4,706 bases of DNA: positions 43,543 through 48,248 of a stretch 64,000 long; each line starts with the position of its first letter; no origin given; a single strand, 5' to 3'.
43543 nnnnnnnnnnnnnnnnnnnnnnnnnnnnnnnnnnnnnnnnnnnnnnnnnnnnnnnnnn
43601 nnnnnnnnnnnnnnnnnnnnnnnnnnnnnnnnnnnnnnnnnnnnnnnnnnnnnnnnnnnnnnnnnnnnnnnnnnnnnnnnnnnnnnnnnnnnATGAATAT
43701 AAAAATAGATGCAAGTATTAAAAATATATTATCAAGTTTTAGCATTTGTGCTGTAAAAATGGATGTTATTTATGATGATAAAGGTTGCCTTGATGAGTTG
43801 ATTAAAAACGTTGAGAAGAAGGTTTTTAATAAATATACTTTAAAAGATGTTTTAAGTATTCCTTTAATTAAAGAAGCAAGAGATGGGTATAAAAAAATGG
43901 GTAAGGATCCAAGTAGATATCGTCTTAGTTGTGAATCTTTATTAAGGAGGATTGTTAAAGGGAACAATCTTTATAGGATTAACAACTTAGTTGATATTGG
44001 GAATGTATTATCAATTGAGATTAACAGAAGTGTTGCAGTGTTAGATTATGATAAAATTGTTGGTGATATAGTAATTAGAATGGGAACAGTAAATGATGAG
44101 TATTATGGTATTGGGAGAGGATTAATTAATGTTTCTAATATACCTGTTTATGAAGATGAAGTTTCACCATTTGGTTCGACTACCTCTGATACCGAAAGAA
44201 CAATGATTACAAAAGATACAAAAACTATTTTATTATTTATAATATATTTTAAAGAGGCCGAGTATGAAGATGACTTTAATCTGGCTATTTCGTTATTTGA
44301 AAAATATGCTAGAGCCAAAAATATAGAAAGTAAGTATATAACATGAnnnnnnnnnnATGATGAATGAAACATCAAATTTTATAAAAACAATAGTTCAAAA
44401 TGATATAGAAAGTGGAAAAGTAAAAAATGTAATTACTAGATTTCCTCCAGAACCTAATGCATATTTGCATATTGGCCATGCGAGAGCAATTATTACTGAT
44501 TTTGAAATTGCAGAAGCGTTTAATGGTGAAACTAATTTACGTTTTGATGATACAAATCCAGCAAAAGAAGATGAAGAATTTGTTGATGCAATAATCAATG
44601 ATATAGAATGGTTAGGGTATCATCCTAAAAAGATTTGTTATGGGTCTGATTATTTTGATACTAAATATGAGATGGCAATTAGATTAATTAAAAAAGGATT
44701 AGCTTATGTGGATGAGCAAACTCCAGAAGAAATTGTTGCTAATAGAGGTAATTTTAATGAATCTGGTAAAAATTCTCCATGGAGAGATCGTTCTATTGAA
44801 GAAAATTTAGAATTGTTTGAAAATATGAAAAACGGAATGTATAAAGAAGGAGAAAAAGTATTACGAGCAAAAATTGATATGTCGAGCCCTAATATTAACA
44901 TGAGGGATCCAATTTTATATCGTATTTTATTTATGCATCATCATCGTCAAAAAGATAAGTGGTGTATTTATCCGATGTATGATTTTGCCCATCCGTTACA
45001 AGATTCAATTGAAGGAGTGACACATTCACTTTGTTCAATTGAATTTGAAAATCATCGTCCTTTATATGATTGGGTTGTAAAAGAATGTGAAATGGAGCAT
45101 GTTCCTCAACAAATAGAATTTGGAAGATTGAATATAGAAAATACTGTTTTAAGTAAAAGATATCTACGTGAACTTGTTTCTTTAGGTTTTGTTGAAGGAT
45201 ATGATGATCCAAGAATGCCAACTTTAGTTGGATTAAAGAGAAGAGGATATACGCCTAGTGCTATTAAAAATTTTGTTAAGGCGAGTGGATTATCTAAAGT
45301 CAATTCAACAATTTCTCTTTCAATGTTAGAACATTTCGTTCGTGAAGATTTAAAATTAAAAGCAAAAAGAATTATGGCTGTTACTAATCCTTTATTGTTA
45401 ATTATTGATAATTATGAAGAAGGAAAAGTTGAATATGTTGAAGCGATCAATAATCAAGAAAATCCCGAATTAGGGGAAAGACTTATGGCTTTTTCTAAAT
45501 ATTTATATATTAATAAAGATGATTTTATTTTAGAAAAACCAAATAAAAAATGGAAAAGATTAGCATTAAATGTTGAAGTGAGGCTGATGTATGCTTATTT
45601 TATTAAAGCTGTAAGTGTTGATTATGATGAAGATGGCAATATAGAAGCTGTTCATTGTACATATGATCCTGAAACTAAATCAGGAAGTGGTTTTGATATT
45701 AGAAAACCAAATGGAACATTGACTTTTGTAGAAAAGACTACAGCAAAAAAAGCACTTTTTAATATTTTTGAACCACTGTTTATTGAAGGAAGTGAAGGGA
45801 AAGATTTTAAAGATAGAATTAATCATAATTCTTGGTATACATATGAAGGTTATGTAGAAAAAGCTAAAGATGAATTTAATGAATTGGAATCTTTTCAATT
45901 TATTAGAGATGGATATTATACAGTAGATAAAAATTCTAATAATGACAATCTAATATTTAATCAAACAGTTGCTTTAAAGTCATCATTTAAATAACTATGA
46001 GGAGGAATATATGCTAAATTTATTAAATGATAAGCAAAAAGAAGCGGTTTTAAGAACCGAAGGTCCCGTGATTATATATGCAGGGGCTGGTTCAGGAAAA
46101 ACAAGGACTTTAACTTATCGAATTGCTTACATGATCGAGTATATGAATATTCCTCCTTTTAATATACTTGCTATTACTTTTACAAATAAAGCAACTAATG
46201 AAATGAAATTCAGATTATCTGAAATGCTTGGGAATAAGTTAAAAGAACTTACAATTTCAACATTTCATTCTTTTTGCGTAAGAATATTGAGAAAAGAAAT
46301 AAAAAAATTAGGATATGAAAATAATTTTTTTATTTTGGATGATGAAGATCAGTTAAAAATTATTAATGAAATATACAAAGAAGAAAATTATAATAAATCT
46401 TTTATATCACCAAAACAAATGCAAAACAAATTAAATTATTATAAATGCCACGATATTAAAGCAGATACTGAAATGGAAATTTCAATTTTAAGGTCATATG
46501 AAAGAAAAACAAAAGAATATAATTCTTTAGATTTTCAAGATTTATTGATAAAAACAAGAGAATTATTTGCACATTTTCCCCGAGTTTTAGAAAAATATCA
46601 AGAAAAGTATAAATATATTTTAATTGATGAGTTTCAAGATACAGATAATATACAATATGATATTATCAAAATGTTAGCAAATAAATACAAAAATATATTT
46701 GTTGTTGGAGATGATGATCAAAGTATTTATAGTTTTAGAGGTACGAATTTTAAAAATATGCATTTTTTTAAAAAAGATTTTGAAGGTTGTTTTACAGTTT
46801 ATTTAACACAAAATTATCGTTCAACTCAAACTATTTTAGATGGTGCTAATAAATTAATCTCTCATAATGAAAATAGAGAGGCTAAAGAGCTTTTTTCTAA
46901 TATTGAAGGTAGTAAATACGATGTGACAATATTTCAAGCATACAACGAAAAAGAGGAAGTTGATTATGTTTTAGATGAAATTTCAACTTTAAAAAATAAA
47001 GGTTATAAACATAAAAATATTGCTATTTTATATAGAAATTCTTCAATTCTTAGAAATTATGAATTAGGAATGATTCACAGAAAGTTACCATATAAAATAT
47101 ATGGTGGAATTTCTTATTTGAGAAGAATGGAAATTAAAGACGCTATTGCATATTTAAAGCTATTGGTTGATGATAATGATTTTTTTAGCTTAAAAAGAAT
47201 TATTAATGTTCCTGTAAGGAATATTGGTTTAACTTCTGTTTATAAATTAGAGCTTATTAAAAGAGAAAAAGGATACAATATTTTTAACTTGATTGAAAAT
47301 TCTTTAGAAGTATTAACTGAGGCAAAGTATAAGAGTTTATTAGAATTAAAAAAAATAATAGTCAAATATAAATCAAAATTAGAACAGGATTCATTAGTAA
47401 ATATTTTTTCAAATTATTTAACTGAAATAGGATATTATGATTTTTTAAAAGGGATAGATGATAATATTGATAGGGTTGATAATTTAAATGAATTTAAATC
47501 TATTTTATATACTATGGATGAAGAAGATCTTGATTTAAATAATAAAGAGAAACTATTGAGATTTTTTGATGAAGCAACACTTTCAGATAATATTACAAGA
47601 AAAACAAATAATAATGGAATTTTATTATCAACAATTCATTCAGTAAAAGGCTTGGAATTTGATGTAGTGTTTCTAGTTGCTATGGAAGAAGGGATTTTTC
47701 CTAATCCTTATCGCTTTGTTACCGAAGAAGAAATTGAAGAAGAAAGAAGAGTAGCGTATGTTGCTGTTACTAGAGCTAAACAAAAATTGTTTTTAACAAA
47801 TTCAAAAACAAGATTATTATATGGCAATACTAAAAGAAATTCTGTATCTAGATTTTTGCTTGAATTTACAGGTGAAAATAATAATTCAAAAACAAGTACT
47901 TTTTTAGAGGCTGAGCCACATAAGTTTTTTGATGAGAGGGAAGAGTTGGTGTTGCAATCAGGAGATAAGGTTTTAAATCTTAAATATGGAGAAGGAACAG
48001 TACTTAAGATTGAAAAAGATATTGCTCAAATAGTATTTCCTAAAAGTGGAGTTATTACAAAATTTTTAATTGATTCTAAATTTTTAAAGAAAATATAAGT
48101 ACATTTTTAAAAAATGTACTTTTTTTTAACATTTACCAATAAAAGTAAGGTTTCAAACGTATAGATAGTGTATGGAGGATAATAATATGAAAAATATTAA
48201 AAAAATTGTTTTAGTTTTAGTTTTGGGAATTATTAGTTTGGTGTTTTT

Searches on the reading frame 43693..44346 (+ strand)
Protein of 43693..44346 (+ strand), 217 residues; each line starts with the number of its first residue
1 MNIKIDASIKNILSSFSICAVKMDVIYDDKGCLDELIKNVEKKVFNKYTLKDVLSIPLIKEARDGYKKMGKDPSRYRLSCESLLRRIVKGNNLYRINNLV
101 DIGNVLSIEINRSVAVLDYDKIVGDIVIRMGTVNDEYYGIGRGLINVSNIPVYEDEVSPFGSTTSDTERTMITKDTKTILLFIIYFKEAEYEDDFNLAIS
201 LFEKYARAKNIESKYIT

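Call 33: search_protein_families(library=pfam, proteins=[window:43693-44346:+], max_evalue=0.00001)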
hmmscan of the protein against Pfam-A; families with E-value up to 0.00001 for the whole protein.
window:43693-44346:+ (217 aa): 1 family
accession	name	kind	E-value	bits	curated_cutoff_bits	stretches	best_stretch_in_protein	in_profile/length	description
PF03483.22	B3_4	-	4.4e-18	65.9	29.3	1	64-188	4-129/174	B3/4 domain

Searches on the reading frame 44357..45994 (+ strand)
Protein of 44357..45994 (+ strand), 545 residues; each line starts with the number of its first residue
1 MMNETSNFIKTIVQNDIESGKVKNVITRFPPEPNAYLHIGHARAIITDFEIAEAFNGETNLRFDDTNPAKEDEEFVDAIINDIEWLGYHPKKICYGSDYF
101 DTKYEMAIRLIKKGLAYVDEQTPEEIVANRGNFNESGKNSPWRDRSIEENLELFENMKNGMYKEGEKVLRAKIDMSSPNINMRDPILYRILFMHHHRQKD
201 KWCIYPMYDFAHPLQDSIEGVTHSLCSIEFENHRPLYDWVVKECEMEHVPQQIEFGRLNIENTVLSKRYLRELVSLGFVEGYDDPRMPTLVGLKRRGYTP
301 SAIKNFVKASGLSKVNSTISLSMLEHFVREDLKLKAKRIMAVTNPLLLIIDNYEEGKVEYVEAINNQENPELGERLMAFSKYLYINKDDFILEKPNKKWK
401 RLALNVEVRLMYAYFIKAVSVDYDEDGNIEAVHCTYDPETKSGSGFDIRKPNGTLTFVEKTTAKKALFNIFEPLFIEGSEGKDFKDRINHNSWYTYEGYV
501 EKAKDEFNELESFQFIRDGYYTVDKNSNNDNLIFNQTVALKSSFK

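Call 33: search_protein_families(library=pfam, proteins=[window:44357-45994:+], max_evalue=0.00001)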
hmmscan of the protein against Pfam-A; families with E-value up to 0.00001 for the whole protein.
window:44357-45994:+ (545 aa): 3 families
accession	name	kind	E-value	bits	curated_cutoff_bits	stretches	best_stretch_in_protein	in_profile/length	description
PF00749.27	tRNA-synt_1c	-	3.2e-103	345.4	23.4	1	25-333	2-313/314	tRNA synthetases class I (E and Q), catalytic domain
PF03950.23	tRNA-synt_1c_C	-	1.7e-24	86.3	23.9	1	336-437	1-91/91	tRNA synthetases class I (E and Q), anti-codon binding domain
PF20974.2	tRNA-synt_1c_C2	-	7.2e-09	36.6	23.9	1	455-524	2-69/69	tRNA synthetases class I (E and Q), anti-codon binding domain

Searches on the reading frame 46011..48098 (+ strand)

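Call 33: search_protein_families(library=pfam, proteins=[window:46011-48098:+], max_evalue=0.00001)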
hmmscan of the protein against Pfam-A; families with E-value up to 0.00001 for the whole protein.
window:46011-48098:+ (695 aa): 8 families
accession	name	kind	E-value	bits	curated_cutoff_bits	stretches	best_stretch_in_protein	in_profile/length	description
PF00580.27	UvrD-helicase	-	1.3e-86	291.1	23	1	5-257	1-270/271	UvrD/REP helicase N-terminal domain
PF13361.12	UvrD_C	-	6.2e-64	217.1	25.6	1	264-599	2-349/350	UvrD-like helicase C-terminal domain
PF13245.12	AAA_19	-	1.8e-25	90.1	25.1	1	9-243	1-134/134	AAA domain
PF13538.12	UvrD_C_2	-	1.1e-10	41.6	27.4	1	538-595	3-51/52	UvrD-like helicase C-terminal domain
PF01443.25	Viral_helicase1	-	1.2e-10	42.1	21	0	184-309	45-165/228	Viral superfamily 1 RNA helicase core domain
PF13087.12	AAA_12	-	7.3e-06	26.1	27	0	523-596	124-191/195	AAA domain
PF13604.12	AAA_30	-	8.4e-06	26.1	27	0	194-291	84-176/191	AAA domain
PF13086.12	AAA_11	-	9.7e-06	26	27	0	5-174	2-159/257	AAA domain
